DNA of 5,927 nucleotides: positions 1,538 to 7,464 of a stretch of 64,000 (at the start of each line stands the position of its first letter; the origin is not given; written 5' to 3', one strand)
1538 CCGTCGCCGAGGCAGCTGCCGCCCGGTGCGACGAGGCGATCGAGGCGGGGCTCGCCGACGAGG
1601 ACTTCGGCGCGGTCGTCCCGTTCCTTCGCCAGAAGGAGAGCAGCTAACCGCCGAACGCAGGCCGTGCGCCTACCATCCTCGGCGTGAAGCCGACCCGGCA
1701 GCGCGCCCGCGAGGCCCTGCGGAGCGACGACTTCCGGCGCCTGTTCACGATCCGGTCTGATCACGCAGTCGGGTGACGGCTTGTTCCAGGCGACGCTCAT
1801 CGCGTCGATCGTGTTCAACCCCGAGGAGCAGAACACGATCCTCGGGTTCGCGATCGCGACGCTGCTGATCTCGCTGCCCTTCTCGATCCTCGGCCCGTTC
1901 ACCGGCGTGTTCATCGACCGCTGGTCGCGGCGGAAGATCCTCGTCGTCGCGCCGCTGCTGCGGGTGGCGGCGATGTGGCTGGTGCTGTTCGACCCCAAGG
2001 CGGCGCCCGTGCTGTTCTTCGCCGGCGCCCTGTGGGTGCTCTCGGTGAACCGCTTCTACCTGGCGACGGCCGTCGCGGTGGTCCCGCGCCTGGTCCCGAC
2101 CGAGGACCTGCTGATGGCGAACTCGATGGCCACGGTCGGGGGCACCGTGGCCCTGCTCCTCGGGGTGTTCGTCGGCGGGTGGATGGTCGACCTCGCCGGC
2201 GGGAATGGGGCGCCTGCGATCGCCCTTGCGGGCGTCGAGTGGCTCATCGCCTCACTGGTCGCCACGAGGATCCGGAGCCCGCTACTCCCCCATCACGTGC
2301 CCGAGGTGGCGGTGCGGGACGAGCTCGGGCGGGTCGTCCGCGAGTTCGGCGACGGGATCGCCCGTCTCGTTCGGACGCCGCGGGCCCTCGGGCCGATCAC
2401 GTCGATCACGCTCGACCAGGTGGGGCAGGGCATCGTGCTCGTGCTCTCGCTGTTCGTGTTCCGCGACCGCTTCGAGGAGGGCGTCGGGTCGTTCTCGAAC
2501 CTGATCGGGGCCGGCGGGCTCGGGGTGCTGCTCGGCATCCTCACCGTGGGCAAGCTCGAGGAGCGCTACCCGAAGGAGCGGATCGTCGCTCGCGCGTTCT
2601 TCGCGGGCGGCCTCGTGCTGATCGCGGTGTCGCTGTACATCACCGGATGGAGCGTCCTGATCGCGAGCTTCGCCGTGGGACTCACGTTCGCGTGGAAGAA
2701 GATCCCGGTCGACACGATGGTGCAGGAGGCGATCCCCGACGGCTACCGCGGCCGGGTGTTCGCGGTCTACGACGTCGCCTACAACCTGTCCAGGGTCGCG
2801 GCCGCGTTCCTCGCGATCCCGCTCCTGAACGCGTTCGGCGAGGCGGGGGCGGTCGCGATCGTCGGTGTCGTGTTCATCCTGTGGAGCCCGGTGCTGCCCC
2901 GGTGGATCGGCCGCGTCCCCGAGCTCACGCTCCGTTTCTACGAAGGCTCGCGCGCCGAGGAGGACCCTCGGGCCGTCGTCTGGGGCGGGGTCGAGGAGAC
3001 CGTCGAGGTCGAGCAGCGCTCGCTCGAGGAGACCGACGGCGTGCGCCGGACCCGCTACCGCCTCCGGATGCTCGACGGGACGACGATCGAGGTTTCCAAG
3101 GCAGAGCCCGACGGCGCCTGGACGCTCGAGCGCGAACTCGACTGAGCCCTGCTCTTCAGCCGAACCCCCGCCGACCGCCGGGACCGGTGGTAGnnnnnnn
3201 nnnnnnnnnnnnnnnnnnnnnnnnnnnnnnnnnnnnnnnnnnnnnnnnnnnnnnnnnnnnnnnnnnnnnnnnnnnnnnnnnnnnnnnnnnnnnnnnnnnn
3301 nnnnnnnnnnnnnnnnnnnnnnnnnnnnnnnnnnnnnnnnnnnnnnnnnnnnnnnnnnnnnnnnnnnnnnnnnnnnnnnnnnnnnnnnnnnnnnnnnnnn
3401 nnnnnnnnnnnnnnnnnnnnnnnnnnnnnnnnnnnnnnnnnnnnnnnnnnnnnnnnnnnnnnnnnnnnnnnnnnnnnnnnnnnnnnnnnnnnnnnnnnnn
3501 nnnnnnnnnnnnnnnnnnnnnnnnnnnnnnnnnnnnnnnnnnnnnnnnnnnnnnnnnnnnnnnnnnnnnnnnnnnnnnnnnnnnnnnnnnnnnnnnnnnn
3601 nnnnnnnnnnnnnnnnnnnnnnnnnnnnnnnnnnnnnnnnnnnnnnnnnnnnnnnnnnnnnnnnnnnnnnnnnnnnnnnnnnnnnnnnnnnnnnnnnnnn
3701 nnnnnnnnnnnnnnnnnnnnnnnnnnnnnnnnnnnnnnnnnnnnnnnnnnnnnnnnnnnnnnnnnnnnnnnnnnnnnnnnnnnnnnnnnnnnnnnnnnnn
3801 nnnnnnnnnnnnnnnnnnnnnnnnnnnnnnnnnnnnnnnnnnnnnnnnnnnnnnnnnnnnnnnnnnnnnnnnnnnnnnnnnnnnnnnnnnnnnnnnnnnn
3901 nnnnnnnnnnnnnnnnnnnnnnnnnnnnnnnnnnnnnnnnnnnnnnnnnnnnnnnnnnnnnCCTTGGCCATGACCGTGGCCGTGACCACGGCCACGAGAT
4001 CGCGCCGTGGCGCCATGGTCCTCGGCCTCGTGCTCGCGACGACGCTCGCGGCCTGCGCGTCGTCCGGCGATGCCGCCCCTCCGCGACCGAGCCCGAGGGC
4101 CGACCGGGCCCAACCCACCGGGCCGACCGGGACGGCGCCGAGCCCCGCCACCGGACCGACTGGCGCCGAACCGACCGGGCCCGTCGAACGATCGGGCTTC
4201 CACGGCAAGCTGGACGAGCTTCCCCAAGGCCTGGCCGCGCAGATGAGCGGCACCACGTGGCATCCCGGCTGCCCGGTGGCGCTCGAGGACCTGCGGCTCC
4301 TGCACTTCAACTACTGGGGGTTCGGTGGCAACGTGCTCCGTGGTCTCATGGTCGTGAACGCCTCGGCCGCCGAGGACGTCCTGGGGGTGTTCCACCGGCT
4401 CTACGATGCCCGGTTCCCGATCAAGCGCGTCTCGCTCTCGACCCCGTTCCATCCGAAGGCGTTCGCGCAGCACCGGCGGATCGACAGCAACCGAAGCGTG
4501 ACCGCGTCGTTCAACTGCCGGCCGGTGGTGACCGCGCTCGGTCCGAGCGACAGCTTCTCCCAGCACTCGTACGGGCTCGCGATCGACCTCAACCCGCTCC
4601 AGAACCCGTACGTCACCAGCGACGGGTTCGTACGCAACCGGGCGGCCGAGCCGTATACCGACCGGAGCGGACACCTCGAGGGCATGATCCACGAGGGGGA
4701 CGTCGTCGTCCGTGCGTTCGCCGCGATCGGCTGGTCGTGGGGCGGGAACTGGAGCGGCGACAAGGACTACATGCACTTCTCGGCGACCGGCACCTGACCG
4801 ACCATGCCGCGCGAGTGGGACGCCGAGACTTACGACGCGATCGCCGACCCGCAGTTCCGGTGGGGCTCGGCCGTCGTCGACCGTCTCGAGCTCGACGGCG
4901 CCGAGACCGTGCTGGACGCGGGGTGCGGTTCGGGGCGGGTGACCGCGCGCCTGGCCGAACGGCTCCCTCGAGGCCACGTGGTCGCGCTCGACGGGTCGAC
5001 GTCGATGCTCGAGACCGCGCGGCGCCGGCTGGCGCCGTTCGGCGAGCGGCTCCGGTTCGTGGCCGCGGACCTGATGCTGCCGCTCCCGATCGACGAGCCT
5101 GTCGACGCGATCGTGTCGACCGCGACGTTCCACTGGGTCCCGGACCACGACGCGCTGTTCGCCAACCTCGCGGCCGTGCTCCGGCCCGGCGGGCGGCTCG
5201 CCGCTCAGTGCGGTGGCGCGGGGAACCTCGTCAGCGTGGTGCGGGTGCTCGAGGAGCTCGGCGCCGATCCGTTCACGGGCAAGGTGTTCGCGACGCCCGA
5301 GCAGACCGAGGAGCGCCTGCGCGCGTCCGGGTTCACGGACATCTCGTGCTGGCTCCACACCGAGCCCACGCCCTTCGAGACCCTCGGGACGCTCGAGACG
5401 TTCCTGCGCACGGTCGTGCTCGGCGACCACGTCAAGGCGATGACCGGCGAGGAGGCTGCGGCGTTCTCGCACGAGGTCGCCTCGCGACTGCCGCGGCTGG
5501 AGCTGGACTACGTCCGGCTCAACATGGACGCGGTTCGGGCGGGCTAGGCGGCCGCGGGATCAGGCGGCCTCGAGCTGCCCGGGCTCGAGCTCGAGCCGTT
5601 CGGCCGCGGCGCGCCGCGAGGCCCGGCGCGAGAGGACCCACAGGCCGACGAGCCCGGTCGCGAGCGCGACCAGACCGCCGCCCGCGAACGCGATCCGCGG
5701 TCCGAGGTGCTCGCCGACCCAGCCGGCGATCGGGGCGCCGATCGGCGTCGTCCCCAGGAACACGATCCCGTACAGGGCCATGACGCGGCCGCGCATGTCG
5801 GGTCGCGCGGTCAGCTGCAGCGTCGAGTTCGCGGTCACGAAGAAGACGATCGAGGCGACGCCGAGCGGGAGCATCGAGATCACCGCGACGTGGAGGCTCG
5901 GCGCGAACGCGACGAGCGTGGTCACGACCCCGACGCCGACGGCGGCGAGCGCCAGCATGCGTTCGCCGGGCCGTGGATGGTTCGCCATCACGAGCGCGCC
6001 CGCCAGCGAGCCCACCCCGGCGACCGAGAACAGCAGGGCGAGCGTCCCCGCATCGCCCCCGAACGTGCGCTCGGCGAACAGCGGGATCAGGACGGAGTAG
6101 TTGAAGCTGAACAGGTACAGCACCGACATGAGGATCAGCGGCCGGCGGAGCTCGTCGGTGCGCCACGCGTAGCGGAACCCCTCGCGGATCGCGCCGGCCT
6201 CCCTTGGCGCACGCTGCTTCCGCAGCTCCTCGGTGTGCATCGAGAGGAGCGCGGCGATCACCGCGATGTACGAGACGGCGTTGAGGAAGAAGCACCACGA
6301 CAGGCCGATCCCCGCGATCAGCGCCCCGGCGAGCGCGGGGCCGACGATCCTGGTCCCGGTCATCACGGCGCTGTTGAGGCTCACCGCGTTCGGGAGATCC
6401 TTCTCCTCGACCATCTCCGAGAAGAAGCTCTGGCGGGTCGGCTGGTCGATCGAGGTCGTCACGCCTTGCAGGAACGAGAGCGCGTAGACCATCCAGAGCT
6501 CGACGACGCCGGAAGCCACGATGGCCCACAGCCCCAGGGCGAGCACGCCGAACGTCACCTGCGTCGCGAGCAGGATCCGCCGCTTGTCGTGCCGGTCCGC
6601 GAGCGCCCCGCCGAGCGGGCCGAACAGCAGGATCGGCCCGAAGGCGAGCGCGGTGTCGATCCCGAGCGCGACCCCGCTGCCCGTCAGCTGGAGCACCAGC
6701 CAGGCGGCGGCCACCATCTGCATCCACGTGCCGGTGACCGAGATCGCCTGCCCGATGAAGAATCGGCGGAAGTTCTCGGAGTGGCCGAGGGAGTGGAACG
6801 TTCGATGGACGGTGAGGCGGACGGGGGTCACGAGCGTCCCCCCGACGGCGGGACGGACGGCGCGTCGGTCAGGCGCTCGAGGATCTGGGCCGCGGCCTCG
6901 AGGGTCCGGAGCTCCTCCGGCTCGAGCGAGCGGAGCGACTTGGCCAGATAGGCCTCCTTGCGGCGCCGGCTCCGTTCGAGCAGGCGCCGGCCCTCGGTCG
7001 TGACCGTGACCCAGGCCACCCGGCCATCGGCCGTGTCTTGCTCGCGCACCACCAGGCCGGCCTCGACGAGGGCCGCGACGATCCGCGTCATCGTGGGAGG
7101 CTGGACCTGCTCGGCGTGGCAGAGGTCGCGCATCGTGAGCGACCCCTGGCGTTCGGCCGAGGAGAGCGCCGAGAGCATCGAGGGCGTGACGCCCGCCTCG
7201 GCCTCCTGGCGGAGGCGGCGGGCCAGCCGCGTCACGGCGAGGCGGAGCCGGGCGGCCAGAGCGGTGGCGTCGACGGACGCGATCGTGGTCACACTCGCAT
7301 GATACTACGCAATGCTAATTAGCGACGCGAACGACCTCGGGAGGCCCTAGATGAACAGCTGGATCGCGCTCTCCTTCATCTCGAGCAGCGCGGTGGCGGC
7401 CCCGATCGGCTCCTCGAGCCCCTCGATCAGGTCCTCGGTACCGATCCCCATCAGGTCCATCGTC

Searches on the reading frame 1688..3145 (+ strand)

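Call 91: search_protein_families(library=pfam, max_evalue=0.000001, proteins=[window:1688-3145:+])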
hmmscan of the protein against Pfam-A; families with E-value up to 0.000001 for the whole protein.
window:1688-3145:+ (485 aa): 2 families
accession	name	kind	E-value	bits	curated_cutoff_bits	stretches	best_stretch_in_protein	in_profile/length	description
PF07690.21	MFS_1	-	8.4e-31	107.6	33.4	2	50-372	30-346/347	Major Facilitator Superfamily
PF05977.19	MFS_3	-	6e-12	45.2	27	1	61-368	54-355/524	Transmembrane secretion effector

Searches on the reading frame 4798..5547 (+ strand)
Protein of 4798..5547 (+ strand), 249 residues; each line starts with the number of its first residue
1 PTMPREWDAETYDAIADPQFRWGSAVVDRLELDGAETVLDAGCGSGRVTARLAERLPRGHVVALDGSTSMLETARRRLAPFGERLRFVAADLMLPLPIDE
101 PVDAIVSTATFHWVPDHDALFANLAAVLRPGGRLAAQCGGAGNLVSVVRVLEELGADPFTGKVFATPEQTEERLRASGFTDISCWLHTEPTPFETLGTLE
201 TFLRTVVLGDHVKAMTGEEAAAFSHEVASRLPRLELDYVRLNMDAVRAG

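Call 91: search_protein_families(library=pfam, max_evalue=0.000001, proteins=[window:4798-5547:+])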
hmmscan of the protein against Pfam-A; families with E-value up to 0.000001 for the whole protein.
window:4798-5547:+ (249 aa): 9 families
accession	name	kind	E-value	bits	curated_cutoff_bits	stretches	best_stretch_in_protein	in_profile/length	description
PF13649.12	Methyltransf_25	-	1.2e-22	80.8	27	1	38-132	1-97/97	Methyltransferase domain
PF08241.18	Methyltransf_11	-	1.1e-20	74.5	21.2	1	39-135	1-94/95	Methyltransferase domain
PF08242.18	Methyltransf_12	-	6.3e-19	69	30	1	39-134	1-98/98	Methyltransferase domain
PF13847.12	Methyltransf_31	-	8.4e-17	61.6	27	1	33-137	2-110/145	Methyltransferase domain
PF13489.12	Methyltransf_23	-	7.8e-11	42.4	27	1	29-136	15-116/164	Methyltransferase domain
PF01209.24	Ubie_methyltran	-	6.1e-09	36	20.1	1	22-135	35-150/233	ubiE/COQ5 methyltransferase family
PF05175.20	MTS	-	7.6e-09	35.9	23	1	27-134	24-136/170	Methyltransferase small domain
PF01135.25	PCMT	-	2.4e-08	34.4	20.3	1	25-136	64-171/210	Protein-L-isoaspartate(D-aspartate) O-methyltransferase (PCMT)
PF02353.26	CMAS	-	4.8e-08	33.1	27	1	19-138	47-166/273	Mycolic acid cyclopropane synthetase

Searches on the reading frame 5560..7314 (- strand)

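Call 91: search_protein_families(library=pfam, max_evalue=0.000001, proteins=[window:5560-7314:-])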
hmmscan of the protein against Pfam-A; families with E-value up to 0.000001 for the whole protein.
window:5560-7314:- (584 aa): 2 families
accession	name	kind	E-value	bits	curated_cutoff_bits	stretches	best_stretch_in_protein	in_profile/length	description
PF05977.19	MFS_3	-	4.2e-62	210.7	27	1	180-564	10-397/524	Transmembrane secretion effector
PF07690.21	MFS_1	-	8.2e-44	150.4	33.4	2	186-519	2-339/347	Major Facilitator Superfamily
